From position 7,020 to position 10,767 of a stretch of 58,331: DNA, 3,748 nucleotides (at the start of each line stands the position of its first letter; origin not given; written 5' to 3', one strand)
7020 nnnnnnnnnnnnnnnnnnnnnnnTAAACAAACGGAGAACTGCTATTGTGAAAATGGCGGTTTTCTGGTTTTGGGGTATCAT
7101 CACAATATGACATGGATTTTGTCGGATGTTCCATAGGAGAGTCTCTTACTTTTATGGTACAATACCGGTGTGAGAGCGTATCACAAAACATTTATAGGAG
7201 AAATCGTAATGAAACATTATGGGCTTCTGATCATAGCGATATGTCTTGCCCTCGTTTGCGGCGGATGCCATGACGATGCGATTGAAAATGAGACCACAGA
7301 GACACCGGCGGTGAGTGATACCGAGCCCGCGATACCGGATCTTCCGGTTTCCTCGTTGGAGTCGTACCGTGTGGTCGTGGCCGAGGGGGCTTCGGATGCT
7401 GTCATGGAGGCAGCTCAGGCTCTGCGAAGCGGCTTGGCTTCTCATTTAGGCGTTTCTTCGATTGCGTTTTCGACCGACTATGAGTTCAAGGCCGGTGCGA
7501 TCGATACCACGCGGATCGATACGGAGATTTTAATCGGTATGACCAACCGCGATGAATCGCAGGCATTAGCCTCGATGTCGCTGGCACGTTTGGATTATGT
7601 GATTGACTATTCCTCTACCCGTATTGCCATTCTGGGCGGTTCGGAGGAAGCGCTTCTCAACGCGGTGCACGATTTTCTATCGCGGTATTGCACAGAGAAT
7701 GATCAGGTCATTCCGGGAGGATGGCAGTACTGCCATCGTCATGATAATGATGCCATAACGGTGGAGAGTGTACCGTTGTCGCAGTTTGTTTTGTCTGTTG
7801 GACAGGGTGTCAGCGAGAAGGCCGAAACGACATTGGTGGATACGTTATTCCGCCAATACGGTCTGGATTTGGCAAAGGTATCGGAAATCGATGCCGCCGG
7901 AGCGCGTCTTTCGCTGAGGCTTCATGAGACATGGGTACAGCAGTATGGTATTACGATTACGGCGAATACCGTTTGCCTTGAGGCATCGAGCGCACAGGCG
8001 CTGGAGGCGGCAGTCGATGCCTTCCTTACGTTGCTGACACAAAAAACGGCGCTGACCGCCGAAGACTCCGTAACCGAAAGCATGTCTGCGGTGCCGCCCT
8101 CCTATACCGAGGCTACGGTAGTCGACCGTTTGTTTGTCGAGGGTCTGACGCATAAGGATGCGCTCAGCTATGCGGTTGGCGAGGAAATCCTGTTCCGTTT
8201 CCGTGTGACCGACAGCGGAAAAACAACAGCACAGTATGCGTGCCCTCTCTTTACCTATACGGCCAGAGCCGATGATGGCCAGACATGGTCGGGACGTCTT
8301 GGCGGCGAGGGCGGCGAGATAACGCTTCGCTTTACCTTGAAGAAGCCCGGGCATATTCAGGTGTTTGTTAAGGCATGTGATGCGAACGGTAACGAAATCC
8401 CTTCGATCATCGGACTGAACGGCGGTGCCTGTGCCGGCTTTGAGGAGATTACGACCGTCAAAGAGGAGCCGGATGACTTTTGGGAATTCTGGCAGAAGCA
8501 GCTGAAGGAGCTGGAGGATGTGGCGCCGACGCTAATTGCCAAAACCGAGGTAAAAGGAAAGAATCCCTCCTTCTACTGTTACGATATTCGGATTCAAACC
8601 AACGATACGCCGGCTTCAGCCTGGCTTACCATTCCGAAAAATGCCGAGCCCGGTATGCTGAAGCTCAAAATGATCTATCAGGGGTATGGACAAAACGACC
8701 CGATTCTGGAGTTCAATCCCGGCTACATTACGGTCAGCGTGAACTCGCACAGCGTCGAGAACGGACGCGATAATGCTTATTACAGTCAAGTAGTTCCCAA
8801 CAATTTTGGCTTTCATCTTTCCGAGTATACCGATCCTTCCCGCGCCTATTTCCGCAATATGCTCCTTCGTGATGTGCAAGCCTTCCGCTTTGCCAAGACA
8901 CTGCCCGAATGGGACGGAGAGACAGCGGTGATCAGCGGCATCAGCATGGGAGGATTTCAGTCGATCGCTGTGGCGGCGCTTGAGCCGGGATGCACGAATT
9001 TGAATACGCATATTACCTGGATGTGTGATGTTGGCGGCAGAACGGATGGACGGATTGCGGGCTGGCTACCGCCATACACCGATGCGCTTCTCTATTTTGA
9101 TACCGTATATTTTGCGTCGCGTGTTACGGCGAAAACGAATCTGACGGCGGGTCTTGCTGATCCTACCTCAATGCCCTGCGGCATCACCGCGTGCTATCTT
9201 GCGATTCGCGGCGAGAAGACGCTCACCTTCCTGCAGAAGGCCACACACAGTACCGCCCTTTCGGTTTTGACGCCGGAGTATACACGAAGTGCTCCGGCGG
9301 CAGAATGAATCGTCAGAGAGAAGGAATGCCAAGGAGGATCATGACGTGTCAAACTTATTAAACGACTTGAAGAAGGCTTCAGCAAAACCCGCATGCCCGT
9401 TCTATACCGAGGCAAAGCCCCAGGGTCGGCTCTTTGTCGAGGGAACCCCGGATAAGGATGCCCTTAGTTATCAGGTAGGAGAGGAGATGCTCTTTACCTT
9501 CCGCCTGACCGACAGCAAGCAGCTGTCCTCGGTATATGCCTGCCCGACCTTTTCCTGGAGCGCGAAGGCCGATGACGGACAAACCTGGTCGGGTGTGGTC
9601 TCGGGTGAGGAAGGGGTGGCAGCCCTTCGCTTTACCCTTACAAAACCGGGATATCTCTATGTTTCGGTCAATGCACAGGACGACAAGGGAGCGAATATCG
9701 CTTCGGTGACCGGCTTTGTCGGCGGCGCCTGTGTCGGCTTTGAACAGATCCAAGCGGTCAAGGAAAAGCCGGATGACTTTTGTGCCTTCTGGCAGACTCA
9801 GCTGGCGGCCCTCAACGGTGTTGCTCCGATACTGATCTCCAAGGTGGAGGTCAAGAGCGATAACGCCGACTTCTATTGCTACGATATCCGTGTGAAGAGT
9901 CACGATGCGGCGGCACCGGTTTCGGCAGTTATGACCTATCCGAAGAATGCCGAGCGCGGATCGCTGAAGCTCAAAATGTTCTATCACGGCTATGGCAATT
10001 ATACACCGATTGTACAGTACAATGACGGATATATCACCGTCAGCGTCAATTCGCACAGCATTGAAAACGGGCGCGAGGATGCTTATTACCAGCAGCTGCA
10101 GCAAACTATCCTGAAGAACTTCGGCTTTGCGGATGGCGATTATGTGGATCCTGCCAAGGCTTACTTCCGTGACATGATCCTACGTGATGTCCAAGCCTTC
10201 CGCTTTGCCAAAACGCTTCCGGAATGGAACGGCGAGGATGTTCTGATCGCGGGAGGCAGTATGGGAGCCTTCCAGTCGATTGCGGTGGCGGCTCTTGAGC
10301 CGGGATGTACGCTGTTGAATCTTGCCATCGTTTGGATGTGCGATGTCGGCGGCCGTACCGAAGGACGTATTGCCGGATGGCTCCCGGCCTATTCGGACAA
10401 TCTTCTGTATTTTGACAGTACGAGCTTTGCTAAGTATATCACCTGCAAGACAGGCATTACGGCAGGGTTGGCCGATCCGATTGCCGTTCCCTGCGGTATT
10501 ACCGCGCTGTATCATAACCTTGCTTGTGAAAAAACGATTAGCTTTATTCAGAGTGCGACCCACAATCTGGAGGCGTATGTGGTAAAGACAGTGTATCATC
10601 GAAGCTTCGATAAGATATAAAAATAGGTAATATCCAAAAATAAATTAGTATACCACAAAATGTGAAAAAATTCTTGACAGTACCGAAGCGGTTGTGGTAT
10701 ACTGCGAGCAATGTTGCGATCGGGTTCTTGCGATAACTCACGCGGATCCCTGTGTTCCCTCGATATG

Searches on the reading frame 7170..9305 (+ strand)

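Call 82: search_protein_families(library=pfam, proteins=[window:7170-9305:+], max_evalue=0.00001)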
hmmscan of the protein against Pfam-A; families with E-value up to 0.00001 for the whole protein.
window:7170-9305:+ (712 aa): 1 family
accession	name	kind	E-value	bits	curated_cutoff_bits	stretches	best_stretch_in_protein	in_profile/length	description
PF05448.18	AXE1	-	5.1e-25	88.4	21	1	429-620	16-212/321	Acetyl xylan esterase (AXE1)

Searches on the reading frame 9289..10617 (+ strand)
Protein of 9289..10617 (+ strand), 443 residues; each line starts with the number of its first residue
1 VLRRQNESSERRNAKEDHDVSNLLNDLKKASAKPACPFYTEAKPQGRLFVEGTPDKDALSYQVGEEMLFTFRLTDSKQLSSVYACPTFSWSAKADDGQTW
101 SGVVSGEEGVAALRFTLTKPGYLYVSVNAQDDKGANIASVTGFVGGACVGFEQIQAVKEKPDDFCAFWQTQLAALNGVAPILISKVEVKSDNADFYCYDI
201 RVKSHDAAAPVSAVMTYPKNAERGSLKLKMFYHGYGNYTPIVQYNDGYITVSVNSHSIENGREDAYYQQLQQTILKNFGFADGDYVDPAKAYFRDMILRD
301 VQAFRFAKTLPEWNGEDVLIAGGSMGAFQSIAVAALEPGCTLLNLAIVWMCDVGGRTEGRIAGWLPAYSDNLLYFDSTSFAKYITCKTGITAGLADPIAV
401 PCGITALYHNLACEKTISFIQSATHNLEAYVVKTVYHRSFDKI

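Call 82: search_protein_families(library=pfam, proteins=[window:9289-10617:+], max_evalue=0.00001)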
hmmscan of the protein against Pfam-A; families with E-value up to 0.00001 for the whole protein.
window:9289-10617:+ (443 aa): 1 family
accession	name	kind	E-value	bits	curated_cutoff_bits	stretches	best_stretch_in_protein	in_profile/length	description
PF05448.18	AXE1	-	9.5e-22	77.6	21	2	155-352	15-212/321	Acetyl xylan esterase (AXE1)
